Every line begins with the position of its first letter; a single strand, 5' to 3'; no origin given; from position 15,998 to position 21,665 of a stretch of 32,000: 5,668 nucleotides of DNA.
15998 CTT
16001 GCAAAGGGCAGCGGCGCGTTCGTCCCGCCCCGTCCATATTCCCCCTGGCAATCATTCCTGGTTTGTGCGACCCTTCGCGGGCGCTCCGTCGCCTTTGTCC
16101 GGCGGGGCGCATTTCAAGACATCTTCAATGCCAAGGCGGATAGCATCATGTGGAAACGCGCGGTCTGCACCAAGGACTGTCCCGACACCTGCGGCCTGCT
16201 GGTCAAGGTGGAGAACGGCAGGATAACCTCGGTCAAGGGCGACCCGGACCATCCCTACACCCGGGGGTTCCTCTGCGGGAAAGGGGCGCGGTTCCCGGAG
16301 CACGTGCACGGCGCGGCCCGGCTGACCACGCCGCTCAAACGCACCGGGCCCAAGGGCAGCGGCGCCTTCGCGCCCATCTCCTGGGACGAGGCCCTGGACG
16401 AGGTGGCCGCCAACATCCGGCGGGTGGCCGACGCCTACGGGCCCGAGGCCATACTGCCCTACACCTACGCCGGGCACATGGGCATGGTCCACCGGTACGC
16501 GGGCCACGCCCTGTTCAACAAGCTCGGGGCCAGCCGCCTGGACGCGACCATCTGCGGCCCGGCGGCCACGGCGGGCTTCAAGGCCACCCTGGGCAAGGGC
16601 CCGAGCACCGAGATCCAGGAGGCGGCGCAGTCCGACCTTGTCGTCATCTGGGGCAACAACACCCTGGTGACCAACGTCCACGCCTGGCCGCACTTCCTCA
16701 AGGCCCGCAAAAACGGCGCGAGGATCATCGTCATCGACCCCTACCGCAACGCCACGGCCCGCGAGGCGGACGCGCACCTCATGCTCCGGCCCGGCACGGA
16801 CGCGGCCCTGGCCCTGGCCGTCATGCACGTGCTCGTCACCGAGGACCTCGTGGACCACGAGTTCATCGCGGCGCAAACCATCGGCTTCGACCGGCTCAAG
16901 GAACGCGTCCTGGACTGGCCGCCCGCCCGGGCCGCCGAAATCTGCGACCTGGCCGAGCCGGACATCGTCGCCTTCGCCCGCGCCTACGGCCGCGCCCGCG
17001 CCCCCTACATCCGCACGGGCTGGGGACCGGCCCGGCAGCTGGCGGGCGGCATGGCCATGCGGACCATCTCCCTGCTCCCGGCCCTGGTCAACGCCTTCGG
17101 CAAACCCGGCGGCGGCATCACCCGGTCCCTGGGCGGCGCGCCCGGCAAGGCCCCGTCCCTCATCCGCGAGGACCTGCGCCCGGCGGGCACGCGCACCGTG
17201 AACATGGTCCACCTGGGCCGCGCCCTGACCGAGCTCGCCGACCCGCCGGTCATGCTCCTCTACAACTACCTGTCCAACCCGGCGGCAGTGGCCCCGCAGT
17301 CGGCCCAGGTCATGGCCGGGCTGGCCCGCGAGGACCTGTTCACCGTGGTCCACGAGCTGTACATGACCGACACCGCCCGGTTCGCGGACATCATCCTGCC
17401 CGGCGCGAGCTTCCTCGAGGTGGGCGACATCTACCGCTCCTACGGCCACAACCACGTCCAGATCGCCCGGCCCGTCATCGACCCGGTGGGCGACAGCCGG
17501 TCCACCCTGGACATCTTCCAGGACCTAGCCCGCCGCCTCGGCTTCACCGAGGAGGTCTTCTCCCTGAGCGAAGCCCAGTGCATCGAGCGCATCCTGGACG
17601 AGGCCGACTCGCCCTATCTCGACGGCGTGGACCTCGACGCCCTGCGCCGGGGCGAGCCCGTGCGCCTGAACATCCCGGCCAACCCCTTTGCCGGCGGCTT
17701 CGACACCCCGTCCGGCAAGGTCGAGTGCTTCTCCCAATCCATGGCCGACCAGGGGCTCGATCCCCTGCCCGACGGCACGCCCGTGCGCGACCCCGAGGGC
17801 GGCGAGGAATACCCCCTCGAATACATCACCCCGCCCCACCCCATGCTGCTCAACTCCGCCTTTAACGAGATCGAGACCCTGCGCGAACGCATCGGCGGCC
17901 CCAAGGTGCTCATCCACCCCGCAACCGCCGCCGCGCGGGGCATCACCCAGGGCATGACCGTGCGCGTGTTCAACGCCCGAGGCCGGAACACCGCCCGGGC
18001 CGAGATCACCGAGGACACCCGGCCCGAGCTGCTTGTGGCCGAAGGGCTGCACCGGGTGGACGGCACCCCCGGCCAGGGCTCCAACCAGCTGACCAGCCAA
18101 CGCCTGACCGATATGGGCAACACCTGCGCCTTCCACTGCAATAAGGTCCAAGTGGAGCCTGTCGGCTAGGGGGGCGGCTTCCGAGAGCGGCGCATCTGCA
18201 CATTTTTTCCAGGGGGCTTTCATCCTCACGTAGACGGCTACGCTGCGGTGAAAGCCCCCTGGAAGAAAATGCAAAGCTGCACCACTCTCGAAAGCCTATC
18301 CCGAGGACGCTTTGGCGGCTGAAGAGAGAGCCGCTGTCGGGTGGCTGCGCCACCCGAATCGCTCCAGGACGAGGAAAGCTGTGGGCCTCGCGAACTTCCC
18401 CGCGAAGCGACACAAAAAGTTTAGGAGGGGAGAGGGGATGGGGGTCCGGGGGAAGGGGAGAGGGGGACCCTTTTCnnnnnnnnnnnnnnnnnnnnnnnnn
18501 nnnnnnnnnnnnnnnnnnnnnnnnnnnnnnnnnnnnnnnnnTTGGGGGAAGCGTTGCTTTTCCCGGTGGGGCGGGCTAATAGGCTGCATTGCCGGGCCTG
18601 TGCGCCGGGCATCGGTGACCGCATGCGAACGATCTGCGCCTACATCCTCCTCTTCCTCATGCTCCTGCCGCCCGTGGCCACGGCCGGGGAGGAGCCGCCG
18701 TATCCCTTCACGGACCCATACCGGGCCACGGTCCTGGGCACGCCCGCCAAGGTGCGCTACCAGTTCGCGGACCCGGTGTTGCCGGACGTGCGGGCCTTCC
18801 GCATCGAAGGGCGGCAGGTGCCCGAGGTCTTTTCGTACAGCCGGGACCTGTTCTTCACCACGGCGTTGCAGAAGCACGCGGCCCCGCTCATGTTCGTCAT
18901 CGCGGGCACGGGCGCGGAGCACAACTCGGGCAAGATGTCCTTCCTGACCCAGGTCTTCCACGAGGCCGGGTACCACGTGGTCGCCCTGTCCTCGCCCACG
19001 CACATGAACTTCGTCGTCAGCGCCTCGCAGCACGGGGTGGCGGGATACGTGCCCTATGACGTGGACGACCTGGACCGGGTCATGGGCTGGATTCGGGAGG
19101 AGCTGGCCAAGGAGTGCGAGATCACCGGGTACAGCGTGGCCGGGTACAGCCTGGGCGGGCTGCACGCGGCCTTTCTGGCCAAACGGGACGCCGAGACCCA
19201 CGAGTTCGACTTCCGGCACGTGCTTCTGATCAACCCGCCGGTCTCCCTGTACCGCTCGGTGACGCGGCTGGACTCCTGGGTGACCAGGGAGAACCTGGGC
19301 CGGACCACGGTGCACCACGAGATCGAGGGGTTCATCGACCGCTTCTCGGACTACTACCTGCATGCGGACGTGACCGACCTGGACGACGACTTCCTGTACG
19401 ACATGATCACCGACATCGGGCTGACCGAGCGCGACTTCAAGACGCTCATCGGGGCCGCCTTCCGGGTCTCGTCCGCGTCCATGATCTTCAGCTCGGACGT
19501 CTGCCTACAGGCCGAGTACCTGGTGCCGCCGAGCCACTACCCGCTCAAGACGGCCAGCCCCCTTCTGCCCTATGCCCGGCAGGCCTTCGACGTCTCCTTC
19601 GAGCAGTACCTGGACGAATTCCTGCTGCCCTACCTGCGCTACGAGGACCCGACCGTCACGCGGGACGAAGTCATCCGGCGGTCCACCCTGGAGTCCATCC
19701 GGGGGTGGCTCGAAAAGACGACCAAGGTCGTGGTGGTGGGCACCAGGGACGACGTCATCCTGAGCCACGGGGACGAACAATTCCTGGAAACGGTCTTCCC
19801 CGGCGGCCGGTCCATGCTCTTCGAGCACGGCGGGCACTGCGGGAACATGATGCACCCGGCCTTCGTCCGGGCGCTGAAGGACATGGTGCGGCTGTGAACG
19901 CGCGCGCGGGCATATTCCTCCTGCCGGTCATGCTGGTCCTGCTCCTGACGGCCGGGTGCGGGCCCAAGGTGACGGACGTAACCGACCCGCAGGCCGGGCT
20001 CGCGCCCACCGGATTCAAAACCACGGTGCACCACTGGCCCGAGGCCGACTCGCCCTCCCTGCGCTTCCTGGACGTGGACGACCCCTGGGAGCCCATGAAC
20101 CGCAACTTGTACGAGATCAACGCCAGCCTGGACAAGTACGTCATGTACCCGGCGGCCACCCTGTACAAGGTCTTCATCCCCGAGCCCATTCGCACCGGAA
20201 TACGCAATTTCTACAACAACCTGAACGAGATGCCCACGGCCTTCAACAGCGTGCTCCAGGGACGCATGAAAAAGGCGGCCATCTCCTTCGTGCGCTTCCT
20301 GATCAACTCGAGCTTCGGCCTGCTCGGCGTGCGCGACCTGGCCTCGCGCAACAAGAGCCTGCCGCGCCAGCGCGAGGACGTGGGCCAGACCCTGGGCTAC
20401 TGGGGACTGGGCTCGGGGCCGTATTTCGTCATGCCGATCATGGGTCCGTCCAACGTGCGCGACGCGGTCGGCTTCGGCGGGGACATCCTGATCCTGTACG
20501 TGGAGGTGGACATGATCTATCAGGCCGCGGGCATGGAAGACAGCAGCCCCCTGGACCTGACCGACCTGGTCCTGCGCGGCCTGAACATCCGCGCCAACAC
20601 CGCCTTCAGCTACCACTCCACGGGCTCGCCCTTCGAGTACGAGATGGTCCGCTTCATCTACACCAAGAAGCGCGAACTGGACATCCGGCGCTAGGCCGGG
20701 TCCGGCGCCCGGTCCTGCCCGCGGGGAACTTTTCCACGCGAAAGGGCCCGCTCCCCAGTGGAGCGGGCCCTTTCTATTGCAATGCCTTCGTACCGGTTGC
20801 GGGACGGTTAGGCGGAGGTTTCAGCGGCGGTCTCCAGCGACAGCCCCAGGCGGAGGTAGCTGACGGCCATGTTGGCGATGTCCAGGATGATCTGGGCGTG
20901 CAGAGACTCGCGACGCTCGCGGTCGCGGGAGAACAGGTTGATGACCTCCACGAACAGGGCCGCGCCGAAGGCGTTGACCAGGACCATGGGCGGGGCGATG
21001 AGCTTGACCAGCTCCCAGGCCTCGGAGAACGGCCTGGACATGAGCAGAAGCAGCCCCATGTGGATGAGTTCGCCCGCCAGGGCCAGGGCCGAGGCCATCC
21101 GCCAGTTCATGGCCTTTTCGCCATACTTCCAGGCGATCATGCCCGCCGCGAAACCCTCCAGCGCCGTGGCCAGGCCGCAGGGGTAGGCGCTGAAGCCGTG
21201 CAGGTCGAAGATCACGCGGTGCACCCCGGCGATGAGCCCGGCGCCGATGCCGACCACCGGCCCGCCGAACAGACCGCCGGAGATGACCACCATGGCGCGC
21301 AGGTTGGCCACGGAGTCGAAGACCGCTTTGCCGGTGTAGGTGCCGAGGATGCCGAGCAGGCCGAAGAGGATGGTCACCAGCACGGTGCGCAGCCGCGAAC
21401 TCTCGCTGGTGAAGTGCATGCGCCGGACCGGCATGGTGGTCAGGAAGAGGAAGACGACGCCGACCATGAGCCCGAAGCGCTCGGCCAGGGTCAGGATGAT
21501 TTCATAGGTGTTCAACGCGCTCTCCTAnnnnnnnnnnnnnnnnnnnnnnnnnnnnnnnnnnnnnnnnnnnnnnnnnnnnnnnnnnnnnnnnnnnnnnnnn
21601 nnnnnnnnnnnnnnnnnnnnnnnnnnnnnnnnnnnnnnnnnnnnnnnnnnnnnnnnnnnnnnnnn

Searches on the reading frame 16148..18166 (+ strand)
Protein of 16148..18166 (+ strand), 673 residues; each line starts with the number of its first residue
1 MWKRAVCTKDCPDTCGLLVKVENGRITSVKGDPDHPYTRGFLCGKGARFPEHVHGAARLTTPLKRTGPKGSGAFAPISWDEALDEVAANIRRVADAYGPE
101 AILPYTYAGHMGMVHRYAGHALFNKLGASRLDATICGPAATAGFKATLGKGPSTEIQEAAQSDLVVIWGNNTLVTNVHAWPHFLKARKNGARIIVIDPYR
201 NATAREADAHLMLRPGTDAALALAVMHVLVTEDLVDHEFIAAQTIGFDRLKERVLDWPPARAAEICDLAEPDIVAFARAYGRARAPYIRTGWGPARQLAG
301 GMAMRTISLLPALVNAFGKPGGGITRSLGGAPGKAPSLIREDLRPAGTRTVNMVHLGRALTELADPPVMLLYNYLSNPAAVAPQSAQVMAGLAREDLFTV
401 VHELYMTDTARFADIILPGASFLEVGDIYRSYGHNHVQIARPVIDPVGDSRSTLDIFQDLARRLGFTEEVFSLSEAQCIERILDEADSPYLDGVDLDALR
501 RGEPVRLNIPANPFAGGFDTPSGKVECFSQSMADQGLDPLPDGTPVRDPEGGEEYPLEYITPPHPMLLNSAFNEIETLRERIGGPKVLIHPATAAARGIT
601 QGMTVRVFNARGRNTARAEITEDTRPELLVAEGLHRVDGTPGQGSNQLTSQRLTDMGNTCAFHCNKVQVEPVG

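Call 31: search_protein_families(library=pfam, proteins=[window:16148-18166:+], max_evalue=0.00001)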
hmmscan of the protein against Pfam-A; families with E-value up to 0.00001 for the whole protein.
window:16148-18166:+ (673 aa): 3 families
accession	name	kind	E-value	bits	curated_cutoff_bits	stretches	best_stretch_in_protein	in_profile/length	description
PF00384.28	Molybdopterin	-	1.4e-50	172.8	24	1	58-462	1-352/353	Molybdopterin oxidoreductase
PF01568.27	Molydop_binding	-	1.6e-17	63.9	26.8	1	558-663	2-107/110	Molydopterin dinucleotide binding domain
PF04879.21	Molybdop_Fe4S4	-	4.8e-15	55.7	22.7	1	2-54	3-54/55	Molybdopterin oxidoreductase Fe4S4 domain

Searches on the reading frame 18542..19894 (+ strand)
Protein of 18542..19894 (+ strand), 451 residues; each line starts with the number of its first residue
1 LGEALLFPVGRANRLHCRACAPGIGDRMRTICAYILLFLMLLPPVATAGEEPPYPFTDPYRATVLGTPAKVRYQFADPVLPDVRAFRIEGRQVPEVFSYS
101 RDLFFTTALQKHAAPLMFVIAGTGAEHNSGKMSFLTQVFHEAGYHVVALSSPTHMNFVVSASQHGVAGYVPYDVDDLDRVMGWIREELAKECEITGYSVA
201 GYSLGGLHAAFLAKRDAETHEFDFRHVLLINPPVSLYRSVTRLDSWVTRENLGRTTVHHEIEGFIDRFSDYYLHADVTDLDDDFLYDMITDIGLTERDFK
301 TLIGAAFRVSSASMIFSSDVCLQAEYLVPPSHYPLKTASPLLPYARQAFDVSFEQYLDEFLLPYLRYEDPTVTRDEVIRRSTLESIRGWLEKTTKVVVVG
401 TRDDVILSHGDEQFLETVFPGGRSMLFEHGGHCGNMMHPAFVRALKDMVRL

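Call 31: search_protein_families(library=pfam, proteins=[window:18542-19894:+], max_evalue=0.00001)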
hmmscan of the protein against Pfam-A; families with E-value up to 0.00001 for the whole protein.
window:18542-19894:+ (451 aa): 1 family
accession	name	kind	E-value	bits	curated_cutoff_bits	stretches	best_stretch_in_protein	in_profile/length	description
PF12697.13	Abhydrolase_6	-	1.2e-06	29.8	26.3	0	141-443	25-215/217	Alpha/beta hydrolase family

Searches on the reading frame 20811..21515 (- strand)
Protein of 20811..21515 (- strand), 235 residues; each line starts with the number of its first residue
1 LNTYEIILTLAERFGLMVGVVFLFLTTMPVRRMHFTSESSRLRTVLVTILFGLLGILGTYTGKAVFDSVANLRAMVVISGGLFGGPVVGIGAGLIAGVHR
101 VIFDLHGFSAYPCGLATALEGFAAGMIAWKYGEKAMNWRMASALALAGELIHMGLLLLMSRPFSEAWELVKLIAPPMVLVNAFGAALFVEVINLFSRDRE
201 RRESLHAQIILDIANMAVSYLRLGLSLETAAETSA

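Call 31: search_protein_families(library=pfam, proteins=[window:20811-21515:-], max_evalue=0.00001)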
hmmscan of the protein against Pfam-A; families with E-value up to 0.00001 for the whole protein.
window:20811-21515:- (235 aa): 1 family
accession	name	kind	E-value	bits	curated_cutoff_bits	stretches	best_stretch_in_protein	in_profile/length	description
PF07694.17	5TM-5TMR_LYT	-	1.1e-47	162.3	24.6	1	35-193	8-167/169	5TMR of 5TMR-LYT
